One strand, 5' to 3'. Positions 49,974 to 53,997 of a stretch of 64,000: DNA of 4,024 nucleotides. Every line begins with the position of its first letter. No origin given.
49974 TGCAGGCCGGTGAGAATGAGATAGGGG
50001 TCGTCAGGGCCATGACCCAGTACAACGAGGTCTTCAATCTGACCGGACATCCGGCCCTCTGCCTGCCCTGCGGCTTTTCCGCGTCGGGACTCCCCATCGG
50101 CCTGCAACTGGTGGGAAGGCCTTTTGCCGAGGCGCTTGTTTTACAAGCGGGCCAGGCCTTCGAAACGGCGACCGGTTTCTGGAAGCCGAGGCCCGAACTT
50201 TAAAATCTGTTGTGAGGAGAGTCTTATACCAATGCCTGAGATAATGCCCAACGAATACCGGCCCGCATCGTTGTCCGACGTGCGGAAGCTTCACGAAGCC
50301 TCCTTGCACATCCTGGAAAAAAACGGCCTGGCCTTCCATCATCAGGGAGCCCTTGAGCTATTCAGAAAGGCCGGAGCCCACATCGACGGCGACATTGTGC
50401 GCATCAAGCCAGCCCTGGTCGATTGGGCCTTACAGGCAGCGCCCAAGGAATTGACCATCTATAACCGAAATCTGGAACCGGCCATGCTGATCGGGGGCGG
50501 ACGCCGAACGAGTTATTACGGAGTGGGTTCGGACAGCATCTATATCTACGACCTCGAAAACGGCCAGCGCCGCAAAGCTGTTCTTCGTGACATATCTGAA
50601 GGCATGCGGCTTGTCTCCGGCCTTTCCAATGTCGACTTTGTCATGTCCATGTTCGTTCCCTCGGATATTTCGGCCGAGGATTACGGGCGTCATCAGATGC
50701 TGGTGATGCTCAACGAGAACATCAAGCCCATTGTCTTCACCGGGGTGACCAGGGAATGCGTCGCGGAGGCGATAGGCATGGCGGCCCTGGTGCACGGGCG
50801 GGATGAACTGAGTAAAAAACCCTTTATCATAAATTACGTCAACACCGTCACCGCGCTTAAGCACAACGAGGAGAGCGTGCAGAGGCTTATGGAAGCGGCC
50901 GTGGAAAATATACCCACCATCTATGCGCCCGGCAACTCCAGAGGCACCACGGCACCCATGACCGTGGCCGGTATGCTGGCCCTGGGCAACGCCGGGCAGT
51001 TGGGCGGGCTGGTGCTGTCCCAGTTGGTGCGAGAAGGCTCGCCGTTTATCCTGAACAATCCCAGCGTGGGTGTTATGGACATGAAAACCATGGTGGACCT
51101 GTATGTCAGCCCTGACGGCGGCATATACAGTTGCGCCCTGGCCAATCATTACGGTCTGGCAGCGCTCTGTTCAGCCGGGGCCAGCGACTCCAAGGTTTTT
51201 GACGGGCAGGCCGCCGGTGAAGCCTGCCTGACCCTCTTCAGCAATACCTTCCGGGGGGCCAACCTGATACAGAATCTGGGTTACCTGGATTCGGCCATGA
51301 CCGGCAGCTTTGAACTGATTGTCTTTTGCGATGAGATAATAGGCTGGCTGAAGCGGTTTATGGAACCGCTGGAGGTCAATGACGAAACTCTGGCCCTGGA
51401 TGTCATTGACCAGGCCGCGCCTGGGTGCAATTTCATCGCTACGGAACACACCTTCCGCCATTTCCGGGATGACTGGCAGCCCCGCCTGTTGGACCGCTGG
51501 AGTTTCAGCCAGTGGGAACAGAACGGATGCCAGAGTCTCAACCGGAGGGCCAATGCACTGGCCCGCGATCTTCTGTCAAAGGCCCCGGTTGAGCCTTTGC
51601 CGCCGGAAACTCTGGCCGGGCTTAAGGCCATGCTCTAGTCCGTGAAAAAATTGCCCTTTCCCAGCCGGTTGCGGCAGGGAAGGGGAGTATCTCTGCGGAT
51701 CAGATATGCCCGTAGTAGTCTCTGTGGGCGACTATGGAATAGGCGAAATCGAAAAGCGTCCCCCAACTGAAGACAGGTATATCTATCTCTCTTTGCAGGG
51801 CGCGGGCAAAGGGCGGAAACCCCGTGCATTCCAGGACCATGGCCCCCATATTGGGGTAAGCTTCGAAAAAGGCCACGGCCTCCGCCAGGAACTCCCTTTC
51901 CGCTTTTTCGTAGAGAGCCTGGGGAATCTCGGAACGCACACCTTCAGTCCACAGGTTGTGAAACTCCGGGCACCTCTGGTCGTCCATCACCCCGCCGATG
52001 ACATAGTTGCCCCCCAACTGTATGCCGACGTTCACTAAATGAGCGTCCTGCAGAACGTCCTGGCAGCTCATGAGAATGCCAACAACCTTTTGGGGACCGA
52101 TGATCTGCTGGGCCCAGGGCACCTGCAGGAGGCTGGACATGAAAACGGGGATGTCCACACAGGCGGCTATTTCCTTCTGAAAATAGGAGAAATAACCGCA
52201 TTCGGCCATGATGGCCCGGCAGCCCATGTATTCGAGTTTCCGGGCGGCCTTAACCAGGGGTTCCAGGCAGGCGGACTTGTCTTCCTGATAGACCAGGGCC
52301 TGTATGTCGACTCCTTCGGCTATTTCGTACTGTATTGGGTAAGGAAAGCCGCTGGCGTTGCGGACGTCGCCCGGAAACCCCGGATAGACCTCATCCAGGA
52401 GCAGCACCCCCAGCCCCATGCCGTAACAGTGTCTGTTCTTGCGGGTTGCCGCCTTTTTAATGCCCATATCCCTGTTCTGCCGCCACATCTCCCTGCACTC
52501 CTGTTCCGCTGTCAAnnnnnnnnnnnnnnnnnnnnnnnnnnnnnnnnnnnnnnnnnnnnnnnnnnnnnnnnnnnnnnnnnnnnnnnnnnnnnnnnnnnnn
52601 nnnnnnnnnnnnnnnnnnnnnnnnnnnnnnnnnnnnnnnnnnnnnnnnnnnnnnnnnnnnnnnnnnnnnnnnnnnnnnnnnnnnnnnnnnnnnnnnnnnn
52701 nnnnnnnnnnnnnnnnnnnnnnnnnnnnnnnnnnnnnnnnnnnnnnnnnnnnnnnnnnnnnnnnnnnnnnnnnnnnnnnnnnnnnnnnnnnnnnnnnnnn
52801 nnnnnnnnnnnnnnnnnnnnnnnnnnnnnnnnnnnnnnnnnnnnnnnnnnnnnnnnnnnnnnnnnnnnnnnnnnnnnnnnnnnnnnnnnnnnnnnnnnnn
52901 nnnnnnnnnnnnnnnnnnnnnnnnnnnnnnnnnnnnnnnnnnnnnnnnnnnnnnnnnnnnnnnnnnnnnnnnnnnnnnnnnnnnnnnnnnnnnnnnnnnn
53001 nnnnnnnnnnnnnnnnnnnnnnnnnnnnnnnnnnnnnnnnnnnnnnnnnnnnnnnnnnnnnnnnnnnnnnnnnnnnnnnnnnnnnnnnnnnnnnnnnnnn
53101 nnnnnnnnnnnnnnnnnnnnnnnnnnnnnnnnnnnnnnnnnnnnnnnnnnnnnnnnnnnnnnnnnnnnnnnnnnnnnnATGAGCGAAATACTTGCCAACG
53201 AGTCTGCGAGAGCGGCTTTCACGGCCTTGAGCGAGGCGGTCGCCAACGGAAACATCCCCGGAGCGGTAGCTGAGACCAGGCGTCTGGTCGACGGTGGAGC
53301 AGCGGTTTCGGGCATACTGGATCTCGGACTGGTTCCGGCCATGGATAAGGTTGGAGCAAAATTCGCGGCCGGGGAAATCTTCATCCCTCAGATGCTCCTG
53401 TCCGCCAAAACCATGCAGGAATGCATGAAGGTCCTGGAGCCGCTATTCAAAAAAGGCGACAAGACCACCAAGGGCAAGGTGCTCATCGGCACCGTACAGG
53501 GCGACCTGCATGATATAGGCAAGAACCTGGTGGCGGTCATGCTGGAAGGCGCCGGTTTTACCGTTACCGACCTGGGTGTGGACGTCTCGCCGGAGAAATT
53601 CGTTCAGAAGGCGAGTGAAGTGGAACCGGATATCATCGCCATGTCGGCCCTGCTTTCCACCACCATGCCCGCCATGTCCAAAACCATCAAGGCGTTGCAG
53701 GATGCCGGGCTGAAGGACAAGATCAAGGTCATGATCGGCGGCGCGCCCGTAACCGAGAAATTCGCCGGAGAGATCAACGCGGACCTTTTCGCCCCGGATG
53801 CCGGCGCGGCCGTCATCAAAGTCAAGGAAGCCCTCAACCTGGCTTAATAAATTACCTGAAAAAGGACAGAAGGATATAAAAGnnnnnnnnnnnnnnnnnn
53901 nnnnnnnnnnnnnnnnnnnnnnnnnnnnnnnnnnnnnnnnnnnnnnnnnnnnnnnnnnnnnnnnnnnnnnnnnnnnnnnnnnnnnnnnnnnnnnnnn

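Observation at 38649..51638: Eleven-gene hut operon without a recognisable formiminoglutamate step, but with importer, M20 hydrolase, amidase pair and an MttB methyltransferase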

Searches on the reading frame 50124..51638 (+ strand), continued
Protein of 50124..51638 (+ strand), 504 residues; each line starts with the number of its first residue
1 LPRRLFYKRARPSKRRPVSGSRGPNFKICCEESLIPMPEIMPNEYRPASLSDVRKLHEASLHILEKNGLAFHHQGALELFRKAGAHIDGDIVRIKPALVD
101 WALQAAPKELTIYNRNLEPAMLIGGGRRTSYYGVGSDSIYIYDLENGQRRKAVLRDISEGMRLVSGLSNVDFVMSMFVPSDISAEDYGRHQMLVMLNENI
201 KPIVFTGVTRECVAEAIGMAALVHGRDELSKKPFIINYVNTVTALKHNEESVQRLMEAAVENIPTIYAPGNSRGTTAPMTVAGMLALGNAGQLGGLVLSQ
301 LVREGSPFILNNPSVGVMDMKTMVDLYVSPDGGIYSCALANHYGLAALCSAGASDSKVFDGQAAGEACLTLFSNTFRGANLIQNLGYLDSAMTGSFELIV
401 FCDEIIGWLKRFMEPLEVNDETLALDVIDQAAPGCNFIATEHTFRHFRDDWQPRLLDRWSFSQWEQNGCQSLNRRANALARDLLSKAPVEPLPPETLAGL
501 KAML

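Call 47: search_solved_structures(query=window:50232-51638:+, max_evalue=1e-10, show_alignments=1)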
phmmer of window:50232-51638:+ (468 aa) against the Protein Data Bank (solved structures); distinct sequences matched with E-value up to 1e-10: 5.
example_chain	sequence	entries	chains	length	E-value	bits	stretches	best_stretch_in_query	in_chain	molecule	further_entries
9yce_A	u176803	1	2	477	7.5e-61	209.5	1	9-467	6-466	Glycine betaine methyltransferase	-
2qne_A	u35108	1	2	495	8.2e-61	209.4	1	9-467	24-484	Putative methyltransferase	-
4yyc_A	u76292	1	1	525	5.7e-41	144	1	26-458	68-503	Putative trimethylamine methyltransferase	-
7xcl_A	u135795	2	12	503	4.6e-38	134.4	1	15-466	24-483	Trimethylamine methyltransferase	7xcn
7xcm_A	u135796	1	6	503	5.4e-38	134.1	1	15-466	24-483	Trimethylamine methyltransferase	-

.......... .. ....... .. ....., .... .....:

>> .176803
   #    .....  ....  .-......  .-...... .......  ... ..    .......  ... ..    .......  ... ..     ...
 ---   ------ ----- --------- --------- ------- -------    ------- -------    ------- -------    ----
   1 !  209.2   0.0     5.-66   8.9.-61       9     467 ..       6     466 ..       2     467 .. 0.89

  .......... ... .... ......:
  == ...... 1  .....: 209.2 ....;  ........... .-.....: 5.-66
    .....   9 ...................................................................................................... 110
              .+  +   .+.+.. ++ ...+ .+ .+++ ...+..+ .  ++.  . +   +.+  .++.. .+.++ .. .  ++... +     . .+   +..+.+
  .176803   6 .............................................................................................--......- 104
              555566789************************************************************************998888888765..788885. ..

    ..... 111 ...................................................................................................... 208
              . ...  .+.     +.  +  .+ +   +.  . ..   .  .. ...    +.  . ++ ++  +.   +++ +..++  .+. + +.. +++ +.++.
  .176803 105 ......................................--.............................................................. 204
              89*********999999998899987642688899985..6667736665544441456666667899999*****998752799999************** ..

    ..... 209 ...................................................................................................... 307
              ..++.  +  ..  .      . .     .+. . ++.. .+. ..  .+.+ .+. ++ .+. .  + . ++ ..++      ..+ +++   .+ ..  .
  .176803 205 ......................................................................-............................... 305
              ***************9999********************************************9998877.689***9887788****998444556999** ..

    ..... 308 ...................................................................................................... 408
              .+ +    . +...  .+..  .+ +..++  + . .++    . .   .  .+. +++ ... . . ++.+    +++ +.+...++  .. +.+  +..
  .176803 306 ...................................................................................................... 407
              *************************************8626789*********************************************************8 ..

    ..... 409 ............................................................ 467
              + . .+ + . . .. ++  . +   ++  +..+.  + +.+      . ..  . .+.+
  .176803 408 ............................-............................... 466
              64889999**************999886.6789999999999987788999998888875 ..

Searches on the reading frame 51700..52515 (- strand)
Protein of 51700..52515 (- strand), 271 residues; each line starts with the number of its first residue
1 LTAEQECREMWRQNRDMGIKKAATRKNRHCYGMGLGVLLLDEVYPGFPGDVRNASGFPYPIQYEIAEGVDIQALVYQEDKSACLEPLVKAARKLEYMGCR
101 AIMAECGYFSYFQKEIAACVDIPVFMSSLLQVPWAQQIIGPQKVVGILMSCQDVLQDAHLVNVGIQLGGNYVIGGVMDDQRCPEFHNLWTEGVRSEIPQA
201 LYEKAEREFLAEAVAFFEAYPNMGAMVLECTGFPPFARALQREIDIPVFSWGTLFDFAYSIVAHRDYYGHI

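Call 5: search_protein_families(library=ncbifam, proteins=[window:51700-52515:-], max_evalue=0.00001)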
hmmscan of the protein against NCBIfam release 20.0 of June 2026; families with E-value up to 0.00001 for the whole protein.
window:51700-52515:- (271 aa): 1 family
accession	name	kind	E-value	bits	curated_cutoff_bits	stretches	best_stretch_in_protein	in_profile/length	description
NF005679.0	PRK07475.1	subfamily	1.6e-76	257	231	1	21-270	3-245/246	hypothetical protein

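Call 6: search_protein_families(library=pfam, proteins=[window:51700-52515:-], max_evalue=0.001)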
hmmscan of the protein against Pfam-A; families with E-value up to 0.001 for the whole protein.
window:51700-52515:- (271 aa): 1 family
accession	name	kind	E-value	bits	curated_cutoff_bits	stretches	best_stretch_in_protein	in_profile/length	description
PF01177.27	Asp_Glu_race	-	1.7e-06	28.4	31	0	192-249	145-201/211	Asp/Glu/Hydantoin racemase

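Call 24: search_solved_structures(query=window:51700-52515:-, max_evalue=0.01)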
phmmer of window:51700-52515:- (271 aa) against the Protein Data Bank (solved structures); distinct sequences matched with E-value up to 0.01: 0.

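Call 54: find_related_loci(query=A2, collection=metagenome_contigs, flank=10000)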
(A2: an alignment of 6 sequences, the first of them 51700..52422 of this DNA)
Query A2 (240 aa) in metagenome_contigs; peptide patterns used: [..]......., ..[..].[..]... (x = any residue, [..] = any of these).
600 stretches matched a pattern (row limit reached: there are more); 375 encode a relative of the query (tblastn E <= 1e-3); the best 80 are kept; 80 distinct loci.
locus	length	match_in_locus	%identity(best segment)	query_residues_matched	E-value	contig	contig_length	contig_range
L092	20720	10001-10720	72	1-240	8e-121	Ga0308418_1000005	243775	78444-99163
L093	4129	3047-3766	72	1-240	7e-122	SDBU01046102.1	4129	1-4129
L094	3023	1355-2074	71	1-240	1e-123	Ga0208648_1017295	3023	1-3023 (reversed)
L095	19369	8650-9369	71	1-240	1e-119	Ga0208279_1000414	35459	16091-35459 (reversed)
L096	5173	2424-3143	69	1-240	2e-119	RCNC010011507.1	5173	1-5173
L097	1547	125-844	72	1-240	3e-128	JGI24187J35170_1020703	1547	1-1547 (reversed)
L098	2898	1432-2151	70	1-240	5e-123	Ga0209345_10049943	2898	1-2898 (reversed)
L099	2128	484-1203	70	1-240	2e-125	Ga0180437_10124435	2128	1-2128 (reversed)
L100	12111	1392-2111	72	1-240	1e-118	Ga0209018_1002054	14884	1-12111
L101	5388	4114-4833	70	1-240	6e-119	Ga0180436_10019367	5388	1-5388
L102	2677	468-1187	71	1-240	1e-123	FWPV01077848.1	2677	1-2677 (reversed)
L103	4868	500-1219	69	1-240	3e-119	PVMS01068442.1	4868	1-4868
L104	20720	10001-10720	70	1-240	3e-118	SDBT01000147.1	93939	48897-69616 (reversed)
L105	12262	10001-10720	71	1-240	2e-118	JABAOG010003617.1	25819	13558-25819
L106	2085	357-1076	71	1-240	6e-125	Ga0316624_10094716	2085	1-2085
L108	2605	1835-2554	71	1-240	6e-123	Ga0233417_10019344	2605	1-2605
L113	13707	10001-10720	70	1-240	2e-117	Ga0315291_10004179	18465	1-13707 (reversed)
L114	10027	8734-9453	71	1-240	4e-117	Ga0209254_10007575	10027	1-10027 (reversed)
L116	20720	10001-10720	69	1-240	2e-117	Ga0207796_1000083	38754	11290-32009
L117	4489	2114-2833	69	1-240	2e-118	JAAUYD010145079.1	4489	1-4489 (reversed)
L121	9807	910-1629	70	1-240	5e-117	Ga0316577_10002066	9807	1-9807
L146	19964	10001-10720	70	1-240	5e-115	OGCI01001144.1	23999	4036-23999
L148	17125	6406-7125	69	1-240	5e-115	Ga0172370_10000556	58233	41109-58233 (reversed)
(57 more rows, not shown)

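Call 116: search_protein_families(library=pfam, proteins=[L146:7677-8921:+, L108:801-1772:+, L148:7200-8366:+, L113:7700-8974:+, L117:2961-4175:+, L121:8551-9327:+, L114:4168-5841:+, L116:994-1647:+], max_evalue=0.00001)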
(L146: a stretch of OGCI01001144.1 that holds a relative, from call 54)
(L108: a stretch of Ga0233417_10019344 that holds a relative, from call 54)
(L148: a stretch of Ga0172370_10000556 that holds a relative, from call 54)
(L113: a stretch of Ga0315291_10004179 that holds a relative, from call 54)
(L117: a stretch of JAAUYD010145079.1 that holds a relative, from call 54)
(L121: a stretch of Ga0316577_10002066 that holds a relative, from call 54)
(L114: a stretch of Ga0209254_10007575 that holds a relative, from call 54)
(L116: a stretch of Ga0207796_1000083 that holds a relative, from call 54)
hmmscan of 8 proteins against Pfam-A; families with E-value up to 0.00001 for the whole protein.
L146:7677-8921:+ (414 aa): 4 families
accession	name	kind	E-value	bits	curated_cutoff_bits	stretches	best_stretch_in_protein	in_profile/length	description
PF01053.26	Cys_Met_Meta_PP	-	4.8e-118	394.5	27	1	33-411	2-380/381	Cys/Met metabolism PLP-dependent enzyme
PF00155.27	Aminotran_1_2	-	2.6e-09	37.2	19.7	1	84-213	45-194/361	Aminotransferase class I and II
PF01212.27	Beta_elim_lyase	-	2.1e-08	34.3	27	1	80-299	31-267/288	Beta-eliminating lyase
PF01041.23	DegT_DnrJ_EryC1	-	5.9e-07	29.5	19.8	1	81-211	24-152/360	DegT/DnrJ/EryC1/StrS aminotransferase family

L108:801-1772:+ (323 aa): 1 family
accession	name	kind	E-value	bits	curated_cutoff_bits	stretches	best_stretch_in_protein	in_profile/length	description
PF00291.31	PALP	-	4.7e-68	230.1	35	1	20-302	2-295/295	Pyridoxal-phosphate dependent enzyme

L148:7200-8366:+ (388 aa): 2 families
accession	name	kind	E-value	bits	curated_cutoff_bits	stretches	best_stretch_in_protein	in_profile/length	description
PF00155.27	Aminotran_1_2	-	1.6e-70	238.6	19.7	1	31-380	2-361/361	Aminotransferase class I and II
PF01041.23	DegT_DnrJ_EryC1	-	9.8e-06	25.5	19.8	0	109-202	59-145/360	DegT/DnrJ/EryC1/StrS aminotransferase family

L113:7700-8974:+ (424 aa): 0 families

L117:2961-4175:+ (404 aa): 1 family
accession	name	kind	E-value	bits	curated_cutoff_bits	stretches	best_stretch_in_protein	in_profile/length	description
PF00155.27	Aminotran_1_2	-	9.5e-69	232.7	19.7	1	50-392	3-360/361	Aminotransferase class I and II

L121:8551-9327:+ (258 aa): 4 families
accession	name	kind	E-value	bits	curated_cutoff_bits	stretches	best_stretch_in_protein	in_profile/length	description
PF13561.12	adh_short_C2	-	9.6e-69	232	27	1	20-254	6-234/236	Enoyl-(Acyl carrier protein) reductase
PF00106.31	adh_short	-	1.6e-63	214.2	26.6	1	11-203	1-193/195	short chain dehydrogenase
PF08659.16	KR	-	2.9e-15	57.1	22.6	1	13-163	3-153/180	KR domain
PF23441.1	SDR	-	6.1e-08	32.8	27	1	11-254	8-254/258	SDR-like rossmann domain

L114:4168-5841:+ (557 aa): 1 family
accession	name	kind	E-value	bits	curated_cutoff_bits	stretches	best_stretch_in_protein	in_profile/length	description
PF00496.27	SBP_bac_5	-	4.8e-77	260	32.4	1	118-457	3-348/368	Bacterial extracellular solute-binding proteins, family 5 Middle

L116:994-1647:+ (217 aa): 1 family
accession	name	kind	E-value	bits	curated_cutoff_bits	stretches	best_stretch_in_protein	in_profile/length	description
PF00571.33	CBS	-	4e-30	104.3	24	2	77-132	1-55/57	CBS domain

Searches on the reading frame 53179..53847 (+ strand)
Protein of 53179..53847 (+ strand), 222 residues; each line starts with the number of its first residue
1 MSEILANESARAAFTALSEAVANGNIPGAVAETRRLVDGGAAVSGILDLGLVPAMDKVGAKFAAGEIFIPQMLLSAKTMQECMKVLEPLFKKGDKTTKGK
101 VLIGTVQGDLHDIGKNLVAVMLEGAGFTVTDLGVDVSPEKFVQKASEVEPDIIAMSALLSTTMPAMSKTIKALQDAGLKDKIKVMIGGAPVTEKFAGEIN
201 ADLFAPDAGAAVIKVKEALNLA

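Call 5: search_protein_families(library=ncbifam, proteins=[window:53179-53847:+], max_evalue=0.00001)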
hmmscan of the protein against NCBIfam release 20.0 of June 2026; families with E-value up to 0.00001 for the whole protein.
window:53179-53847:+ (222 aa): 15 families
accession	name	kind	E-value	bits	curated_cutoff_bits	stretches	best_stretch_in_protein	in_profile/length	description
NF047996.1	corrin_MtgC_2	exception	2.4e-58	197.1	370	1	21-217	12-208/212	glycine betaine-specific corrinoid protein MtgC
TIGR02370.1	pyl_corrinoid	subfamily_domain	5.5e-54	182.5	215.3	1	17-210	2-196/197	methyltransferase cognate corrinoid protein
NF041607.1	dimeth_corrin_MtbC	equivalog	1.1e-50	172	350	1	40-219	23-203/203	dimethylamine corrinoid protein MtbC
NF047995.1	corrinoid_MtgC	exception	1.4e-48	165.2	310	1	14-214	5-208/215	glycine betaine-specific corrinoid protein MtgC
TIGR02082.1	metH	equivalog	5.3e-39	133.6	1010.85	1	45-197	678-830/1182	methionine synthase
NF040669.1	MtaC2_Meth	equivalog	5.6e-34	117.7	450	1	13-209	42-236/267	methanol--corrinoid protein MtaC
NF007024.0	PRK09490.1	equivalog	3.1e-33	114.7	1497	1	47-194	695-845/1234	methionine synthase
NF040655.1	MtaC_Meth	equivalog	7.4e-30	103.8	420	1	15-217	37-235/253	methanol--corrinoid protein MtaC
NF002612.0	PRK02261.1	equivalog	6.5e-14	51.7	110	1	98-192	3-96/148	methylaspartate mutase subunit S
NF052513.1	TransRegCarH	equivalog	2.9e-10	39.9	400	1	15-198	85-258/274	HTH-type transcriptional repressor CarH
TIGR01501.1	MthylAspMutase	equivalog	3.4e-10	39.8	135.8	1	100-191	3-93/134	methylaspartate mutase subunit S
TIGR00640.1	acid_CoA_mut_C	subfamily_domain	1.2e-09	38.3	57.45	1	98-189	2-92/132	methylmalonyl-CoA mutase C-terminal domain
NF006944.0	PRK09426.1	equivalog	6.1e-08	31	876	1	73-189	562-679/721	methylmalonyl-CoA mutase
NF040743.1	ornith_mutase_E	equivalog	2.4e-07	29.1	800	1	96-202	593-706/730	D-ornithine 4,5-aminomutase subunit OraE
NF052385.1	Lys_5_6_beta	equivalog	1.8e-06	27.9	280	1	127-202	139-217/241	lysine 5,6-aminomutase subunit beta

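Call 6: search_protein_families(library=pfam, proteins=[window:53179-53847:+], max_evalue=0.001)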
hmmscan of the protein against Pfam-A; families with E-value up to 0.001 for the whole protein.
window:53179-53847:+ (222 aa): 2 families
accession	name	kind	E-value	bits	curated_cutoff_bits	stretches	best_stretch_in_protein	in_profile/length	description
PF02310.24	B12-binding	-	3.6e-27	95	32.1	1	99-193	1-93/121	B12 binding domain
PF02607.22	B12-binding_2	-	5.5e-17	62.2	23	1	15-87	3-74/74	B12 binding domain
